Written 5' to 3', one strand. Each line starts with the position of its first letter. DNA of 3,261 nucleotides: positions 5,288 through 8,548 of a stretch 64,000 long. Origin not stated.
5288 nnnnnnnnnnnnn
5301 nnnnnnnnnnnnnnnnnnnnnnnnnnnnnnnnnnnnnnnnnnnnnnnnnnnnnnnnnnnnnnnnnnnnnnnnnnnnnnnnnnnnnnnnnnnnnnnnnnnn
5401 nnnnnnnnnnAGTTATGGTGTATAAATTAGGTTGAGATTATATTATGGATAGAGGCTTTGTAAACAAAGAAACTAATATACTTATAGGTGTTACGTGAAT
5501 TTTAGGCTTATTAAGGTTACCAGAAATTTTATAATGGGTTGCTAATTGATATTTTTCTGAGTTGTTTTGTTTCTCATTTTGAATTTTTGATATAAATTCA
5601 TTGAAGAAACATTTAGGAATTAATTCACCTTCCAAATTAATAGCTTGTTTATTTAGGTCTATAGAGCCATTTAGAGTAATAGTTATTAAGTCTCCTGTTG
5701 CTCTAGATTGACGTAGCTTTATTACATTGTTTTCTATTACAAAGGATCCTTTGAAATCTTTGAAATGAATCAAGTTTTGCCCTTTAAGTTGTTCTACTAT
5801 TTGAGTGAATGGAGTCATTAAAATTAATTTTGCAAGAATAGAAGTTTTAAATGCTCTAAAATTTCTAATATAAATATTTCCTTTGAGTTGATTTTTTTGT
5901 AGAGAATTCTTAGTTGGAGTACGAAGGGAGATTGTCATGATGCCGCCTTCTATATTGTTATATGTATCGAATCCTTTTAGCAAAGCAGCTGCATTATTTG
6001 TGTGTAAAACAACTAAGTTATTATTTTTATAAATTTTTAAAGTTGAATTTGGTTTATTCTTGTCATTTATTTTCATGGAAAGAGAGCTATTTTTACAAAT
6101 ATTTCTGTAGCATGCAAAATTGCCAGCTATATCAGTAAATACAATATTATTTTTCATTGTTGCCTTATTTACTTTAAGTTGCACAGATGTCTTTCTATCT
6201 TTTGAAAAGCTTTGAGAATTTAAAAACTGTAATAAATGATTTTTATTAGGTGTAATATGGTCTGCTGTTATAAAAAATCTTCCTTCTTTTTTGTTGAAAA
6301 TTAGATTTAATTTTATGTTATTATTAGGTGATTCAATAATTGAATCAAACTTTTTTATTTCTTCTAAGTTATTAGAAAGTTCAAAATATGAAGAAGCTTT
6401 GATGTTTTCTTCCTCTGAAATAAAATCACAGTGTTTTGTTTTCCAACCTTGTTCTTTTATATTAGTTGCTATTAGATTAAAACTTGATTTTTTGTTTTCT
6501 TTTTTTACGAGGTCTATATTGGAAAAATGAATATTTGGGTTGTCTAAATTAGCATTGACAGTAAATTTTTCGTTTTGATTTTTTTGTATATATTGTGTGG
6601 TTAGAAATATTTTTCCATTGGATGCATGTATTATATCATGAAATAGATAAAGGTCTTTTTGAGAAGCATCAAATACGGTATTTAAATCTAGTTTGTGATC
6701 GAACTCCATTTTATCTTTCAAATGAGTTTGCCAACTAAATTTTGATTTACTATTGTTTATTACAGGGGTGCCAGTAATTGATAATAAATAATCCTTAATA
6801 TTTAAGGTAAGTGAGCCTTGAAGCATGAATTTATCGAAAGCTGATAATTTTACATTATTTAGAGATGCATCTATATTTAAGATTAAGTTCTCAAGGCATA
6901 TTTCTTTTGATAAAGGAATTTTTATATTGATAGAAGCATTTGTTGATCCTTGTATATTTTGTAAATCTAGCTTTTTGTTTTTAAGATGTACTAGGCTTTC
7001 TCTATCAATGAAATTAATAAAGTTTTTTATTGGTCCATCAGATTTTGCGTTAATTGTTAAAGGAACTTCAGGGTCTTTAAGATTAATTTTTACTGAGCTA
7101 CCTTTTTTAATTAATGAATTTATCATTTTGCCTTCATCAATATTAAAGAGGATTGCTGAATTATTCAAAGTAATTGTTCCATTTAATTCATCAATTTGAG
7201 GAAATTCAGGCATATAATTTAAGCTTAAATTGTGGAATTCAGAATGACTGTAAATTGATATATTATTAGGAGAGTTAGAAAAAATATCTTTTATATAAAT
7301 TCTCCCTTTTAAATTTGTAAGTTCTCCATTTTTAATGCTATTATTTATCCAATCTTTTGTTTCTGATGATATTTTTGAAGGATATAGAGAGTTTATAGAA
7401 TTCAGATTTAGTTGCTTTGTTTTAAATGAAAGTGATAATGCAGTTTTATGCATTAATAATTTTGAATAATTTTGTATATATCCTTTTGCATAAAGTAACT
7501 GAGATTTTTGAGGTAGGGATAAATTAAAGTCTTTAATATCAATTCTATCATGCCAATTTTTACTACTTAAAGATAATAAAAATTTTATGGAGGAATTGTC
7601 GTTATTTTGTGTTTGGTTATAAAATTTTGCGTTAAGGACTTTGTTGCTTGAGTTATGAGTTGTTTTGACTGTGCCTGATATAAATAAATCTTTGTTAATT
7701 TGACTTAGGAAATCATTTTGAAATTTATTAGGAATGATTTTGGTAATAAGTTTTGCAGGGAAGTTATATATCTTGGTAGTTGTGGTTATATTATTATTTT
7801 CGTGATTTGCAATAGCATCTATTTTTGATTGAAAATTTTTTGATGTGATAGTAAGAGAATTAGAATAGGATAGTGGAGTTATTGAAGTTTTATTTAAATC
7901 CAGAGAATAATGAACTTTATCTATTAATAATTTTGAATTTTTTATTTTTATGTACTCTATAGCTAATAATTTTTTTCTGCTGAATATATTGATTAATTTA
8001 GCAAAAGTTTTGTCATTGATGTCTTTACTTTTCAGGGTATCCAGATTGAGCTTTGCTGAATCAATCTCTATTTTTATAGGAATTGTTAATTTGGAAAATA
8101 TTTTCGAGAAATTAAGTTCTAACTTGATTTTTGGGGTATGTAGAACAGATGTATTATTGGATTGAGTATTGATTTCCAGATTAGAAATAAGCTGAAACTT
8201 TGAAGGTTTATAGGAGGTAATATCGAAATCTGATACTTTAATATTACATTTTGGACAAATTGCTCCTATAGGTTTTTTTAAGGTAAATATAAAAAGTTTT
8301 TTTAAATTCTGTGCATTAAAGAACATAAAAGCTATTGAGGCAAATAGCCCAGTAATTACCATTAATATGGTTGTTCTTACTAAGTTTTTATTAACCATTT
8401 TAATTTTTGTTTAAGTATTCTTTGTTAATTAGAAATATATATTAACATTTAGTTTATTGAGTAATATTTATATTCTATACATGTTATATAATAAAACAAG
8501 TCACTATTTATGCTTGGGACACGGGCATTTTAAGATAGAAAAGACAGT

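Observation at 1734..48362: Family of TA-flanked palindromic MITE-like elements, at least nine copies in 64 kb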

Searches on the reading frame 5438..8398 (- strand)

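Call 9: search_protein_families(library=ncbifam, proteins=[window:5438-8398:-])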
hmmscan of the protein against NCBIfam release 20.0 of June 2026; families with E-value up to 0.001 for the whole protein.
window:5438-8398:- (986 aa): 2 families
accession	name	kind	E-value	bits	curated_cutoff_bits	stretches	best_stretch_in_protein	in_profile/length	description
TIGR02099.1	TIGR02099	equivalog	2.1e-07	29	519.15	1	320-499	485-665/1260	YhdP family protein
TIGR04411.1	T2SS_GspN_Lepto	equivalog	3.6e-05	23.4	50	1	877-967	187-280/280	type II secretion system protein GspN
